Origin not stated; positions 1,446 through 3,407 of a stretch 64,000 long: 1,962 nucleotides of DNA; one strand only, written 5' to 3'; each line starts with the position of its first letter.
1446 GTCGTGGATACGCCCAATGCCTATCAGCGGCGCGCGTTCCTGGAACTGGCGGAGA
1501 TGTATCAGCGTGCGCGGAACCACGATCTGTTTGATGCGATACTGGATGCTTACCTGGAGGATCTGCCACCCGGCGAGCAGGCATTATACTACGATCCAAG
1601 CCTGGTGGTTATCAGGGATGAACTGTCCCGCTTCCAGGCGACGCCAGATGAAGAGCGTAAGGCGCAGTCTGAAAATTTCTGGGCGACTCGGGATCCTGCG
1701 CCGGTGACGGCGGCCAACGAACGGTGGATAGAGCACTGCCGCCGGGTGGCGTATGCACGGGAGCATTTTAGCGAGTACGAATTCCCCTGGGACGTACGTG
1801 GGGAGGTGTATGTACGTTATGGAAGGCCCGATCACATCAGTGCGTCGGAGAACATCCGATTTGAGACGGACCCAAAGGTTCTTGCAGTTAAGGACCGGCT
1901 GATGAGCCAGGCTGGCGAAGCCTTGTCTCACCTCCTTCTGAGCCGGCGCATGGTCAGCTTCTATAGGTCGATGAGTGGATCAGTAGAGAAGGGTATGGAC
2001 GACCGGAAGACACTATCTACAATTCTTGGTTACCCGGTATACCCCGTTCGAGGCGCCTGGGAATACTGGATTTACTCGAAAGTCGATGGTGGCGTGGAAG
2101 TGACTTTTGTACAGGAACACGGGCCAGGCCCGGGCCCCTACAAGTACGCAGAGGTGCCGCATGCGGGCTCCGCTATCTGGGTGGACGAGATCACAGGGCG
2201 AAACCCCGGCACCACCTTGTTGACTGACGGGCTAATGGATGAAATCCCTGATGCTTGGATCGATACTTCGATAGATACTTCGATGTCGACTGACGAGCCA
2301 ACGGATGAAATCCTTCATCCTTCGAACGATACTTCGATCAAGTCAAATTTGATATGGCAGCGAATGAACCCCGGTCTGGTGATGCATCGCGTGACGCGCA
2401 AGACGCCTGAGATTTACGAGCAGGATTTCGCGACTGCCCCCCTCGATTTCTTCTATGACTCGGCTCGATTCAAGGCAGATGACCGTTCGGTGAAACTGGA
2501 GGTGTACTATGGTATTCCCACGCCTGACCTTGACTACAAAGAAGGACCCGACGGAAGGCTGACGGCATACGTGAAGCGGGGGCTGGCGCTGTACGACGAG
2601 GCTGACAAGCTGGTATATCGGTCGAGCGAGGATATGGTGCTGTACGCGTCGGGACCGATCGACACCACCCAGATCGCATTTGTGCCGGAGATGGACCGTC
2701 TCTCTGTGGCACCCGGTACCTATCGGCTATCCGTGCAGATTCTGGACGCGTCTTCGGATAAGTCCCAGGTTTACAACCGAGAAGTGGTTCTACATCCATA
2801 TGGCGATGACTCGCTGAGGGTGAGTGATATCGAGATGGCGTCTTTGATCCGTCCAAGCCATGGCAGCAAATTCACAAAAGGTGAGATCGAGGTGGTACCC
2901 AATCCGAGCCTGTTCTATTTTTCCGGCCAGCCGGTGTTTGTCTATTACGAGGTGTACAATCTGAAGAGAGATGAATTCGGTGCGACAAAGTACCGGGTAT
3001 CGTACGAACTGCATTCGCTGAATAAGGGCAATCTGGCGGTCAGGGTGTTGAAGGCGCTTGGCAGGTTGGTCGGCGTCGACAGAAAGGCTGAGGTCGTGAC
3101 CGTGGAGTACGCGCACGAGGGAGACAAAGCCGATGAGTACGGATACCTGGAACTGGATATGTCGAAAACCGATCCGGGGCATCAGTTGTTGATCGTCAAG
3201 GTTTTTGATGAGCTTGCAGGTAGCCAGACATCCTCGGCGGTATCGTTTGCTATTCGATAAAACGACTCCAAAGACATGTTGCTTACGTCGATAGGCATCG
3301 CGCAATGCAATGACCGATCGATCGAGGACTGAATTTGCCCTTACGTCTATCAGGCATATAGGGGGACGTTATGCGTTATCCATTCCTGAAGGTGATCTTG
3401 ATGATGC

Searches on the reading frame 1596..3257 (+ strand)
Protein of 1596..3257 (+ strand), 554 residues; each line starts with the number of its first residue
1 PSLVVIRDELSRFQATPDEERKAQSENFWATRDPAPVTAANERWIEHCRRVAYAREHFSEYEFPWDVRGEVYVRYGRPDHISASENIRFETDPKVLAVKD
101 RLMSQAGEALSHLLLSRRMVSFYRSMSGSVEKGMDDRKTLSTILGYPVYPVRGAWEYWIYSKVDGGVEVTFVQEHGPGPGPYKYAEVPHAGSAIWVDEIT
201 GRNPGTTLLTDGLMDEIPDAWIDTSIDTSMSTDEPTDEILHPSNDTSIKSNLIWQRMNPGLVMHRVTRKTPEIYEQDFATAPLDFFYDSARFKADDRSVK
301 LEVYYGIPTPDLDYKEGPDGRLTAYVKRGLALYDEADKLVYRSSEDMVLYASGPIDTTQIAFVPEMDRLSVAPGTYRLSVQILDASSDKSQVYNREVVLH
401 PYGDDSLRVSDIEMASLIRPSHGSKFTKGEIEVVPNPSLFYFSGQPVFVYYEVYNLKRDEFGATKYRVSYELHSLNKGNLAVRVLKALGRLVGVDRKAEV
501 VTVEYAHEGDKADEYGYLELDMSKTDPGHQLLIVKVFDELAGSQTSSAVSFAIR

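Call 54: find_homologous_proteins(query=window:1596-3257:+, max_evalue=0.00001)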
Query window:1596-3257:+ (554 aa): 179 proteins with E <= 0.00001 among 8000 candidates; the best 120 are listed.
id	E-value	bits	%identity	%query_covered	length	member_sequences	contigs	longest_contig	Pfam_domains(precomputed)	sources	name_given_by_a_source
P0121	0.0e+0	1202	95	100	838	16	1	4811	PF13431.13,PF13414.13,PF20094.5,PF13176.13,PF13428.13,PF13374.13,PF14559.13,PF00515.35,PF13424.13,PF21033.5,PF13432.13,PF13181.13,PF07719.24,PF13174.13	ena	-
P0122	0.0e+0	1154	92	100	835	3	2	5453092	PF13431.13,PF23914.2,PF13414.13,PF13176.13,PF13428.13,PF14559.13,PF00515.35,PF13424.13,PF21033.5,PF13432.13,PF13181.13,PF07719.24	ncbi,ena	-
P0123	0.0e+0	1134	90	100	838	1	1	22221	PF13431.13,PF13414.13,PF13176.13,PF13428.13,PF13374.13,PF14559.13,PF00515.35,PF12895.14,PF13424.13,PF21033.5,PF13432.13,PF13181.13,PF07719.24,PF13174.13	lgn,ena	-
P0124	0.0e+0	1132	89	100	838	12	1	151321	PF13431.13,PF13414.13,PF13176.13,PF13428.13,PF13374.13,PF14559.13,PF00515.35,PF13424.13,PF21033.5,PF13432.13,PF13181.13,PF07719.24,PF13174.13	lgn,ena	-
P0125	0.0e+0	1059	87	100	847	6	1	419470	PF14559.13,PF13431.13,PF13414.13,PF00515.35,PF13424.13,PF13176.13,PF13432.13,PF13428.13,PF13181.13,PF07719.24,PF13374.13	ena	-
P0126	0.0e+0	1047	86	100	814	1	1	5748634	PF13431.13,PF23914.2,PF13414.13,PF13176.13,PF13428.13,PF25064.2,PF14559.13,PF00515.35,PF12895.14,PF13424.13,PF13432.13,PF13181.13,PF07719.24,PF13174.13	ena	-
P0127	0.0e+0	1042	85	100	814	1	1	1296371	PF13431.13,PF13414.13,PF20094.5,PF13176.13,PF13428.13,PF14559.13,PF00515.35,PF13424.13,PF13432.13,PF13181.13,PF07719.24,PF13174.13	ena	-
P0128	0.0e+0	1028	84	100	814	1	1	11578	PF13431.13,PF23914.2,PF13414.13,PF20094.5,PF13176.13,PF13428.13,PF13374.13,PF14559.13,PF13371.13,PF00515.35,PF12895.14,PF13424.13,PF21033.5,PF13432.13,PF13181.13,PF07719.24,PF13174.13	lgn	-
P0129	9.9e-296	1000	81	100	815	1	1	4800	PF14559.13,PF13431.13,PF23914.2,PF13414.13,PF13371.13,PF00515.35,PF13424.13,PF13432.13,PF13428.13,PF13181.13,PF07719.24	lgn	-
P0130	3.2e-292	988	80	100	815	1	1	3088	PF14559.13,PF13431.13,PF13414.13,PF00515.35,PF13424.13,PF13176.13,PF13432.13,PF13428.13,PF13181.13,PF07719.24,PF13374.13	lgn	-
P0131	7.7e-283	957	79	100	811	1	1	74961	PF13431.13,PF23914.2,PF13414.13,PF13176.13,PF13428.13,PF13374.13,PF07721.21,PF14559.13,PF13371.13,PF00515.35,PF13424.13,PF13432.13,PF13181.13,PF07719.24,PF13174.13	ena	-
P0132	5.6e-282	955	79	100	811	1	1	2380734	PF13431.13,PF23914.2,PF13414.13,PF13176.13,PF13428.13,PF13374.13,PF07721.21,PF14559.13,PF00515.35,PF13424.13,PF13432.13,PF13181.13,PF07719.24,PF13174.13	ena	-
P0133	1.6e-279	946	79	100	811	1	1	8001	PF13431.13,PF23914.2,PF13414.13,PF13176.13,PF13428.13,PF13374.13,PF14559.13,PF00515.35,PF13424.13,PF21033.5,PF13432.13,PF13181.13,PF07719.24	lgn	-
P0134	3.7e-279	945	78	100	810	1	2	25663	PF13431.13,PF23914.2,PF13414.13,PF13176.13,PF13428.13,PF13374.13,PF14559.13,PF00515.35,PF12895.14,PF13424.13,PF21033.5,PF13432.13,PF13181.13,PF07719.24,PF13174.13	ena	-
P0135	1.7e-275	933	76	100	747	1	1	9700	PF14559.13,PF13431.13,PF13414.13,PF13424.13,PF13176.13,PF13432.13,PF13428.13,PF13181.13,PF13374.13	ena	-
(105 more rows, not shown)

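Call 64: predict_structure(alignment_id=A4)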
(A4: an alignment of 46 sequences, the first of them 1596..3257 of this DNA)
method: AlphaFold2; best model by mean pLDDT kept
length: 554 residues; sequences in the alignment: 46
mean_pLDDT: 78.3   pTM: 0.64
mean pLDDT of the five models: 78.3, 76.5, 75.2, 70.7, 66.8
residues with pLDDT >= 90: 203; 70-90: 214; 50-70: 59; < 50: 78
segments of 3 or more residues with pLDDT < 50: 120-141, 190-244
pLDDT, mean of each block of 10 residues (from residue 1): 64 85 76 71 77 85 81 86 75 85 82 63 42 40 74 84 83 70 75 40 36 33 31 32 53 81 70 64 90 88 93 87 93 86 92 74 93 93 90 90 90 96 93 95 92 96 96 87 88 88 94 94 91 97 96 91
secondary structure, 60 per line:
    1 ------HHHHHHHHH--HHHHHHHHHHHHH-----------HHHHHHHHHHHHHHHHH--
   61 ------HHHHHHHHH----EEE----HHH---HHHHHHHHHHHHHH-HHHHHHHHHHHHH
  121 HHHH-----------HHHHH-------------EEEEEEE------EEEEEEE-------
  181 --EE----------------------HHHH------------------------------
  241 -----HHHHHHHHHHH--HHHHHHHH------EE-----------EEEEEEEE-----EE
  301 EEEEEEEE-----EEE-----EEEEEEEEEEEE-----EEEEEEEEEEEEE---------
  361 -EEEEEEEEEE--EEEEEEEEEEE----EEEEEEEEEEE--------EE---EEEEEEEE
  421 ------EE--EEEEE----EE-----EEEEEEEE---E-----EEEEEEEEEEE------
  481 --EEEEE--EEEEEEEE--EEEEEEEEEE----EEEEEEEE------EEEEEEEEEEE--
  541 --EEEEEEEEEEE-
elements in order: H7-15 H18-30 H42-58 H67-75 E80-82 H93-106 H108-124 H136-140 E154-160 E167-173 H207-210 H246-256 H259-266 E286-293 E299-308 E314-316 E322-333 E339-351 E362-371 E374-384 E389-399 E413-420 E431-435 E447-454 E464-474 E483-487 E490-497 E500-509 E514-521 E528-538 E543-553

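Call 68: fold_search(model_id=the predicted structure, library=pdb)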
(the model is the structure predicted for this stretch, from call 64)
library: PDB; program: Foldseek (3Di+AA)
matches with E <= 10: 1535; with E <= 0.001: 193
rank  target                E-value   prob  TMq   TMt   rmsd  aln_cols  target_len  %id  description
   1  7tvz_E                1.4e-07  1.00  0.15  0.12  17.7       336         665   10  Cryo-EM structure of human band 3-protein 4.2 complex in diagonal conformation (released 2022-06-08)
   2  1ex0_B                2.2e-07  1.00  0.16  0.13  17.9       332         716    9  HUMAN FACTOR XIII, MUTANT W279F ZYMOGEN (released 2003-12-23)
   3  5mhl_B                2.4e-07  1.00  0.15  0.13  19.7       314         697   10  FXIIIa in complex with the inhibitor Mi0621 (released 2017-12-20)
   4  4be6_A                3.9e-07  1.00  0.17  0.37  11.5       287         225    9  V. cholera biofilm scaffolding protein RbmA (released 2013-12-18)
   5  4kkq_A                4.1e-07  1.00  0.16  0.32  12.4       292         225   12  Crystal structure of Vibrio cholerae RbmA (crystal form 1) (released 2013-05-22)
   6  4kkp_A                5.4e-07  1.00  0.17  0.34  11.4       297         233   10  Crystal structure of Vibrio cholerae RbmA (crystal form 2) (released 2013-05-22)
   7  4kty_B                5.4e-07  1.00  0.15  0.12  18.5       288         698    9  Fibrin-stabilizing factor with a bound ligand (released 2013-12-04)
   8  1evu_B                6.3e-07  1.00  0.16  0.13  16.3       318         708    9  HUMAN FACTOR XIII WITH CALCIUM BOUND IN THE ION SITE (released 2000-05-10)
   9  1f13_B                6.3e-07  1.00  0.17  0.13  16.6       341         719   11  RECOMBINANT HUMAN CELLULAR COAGULATION FACTOR XIII (released 1998-08-12)
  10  8cmt_A                6.7e-07  1.00  0.17  0.13  16.8       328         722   10  Structure of the plasma coagulation Factor XIII A2B2 heterotetrameric complex. (released 2024-09-11)
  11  4kkr_A                7.0e-07  1.00  0.17  0.35  11.5       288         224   11  Crystal structure of Vibrio cholerae RbmA (crystal form 3) (released 2013-05-22)
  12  1f13_A                7.4e-07  1.00  0.15  0.12  17.3       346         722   10  RECOMBINANT HUMAN CELLULAR COAGULATION FACTOR XIII (released 1998-08-12)
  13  4be5_A                7.8e-07  1.00  0.17  0.35  11.7       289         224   13  V. cholera biofilm scaffolding protein RbmA (released 2013-12-18)
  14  5mhn_B                9.7e-07  1.00  0.14  0.12  20.2       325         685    9  FXIIIa in complex with the inhibitor ZED2360 (released 2017-12-20)
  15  4kkq_B                1.0e-06  1.00  0.16  0.31  12.5       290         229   12  Crystal structure of Vibrio cholerae RbmA (crystal form 1) (released 2013-05-22)
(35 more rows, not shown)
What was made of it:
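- The C-terminal half of G1 models as tandem beta-sandwiches (calls 64, 68).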
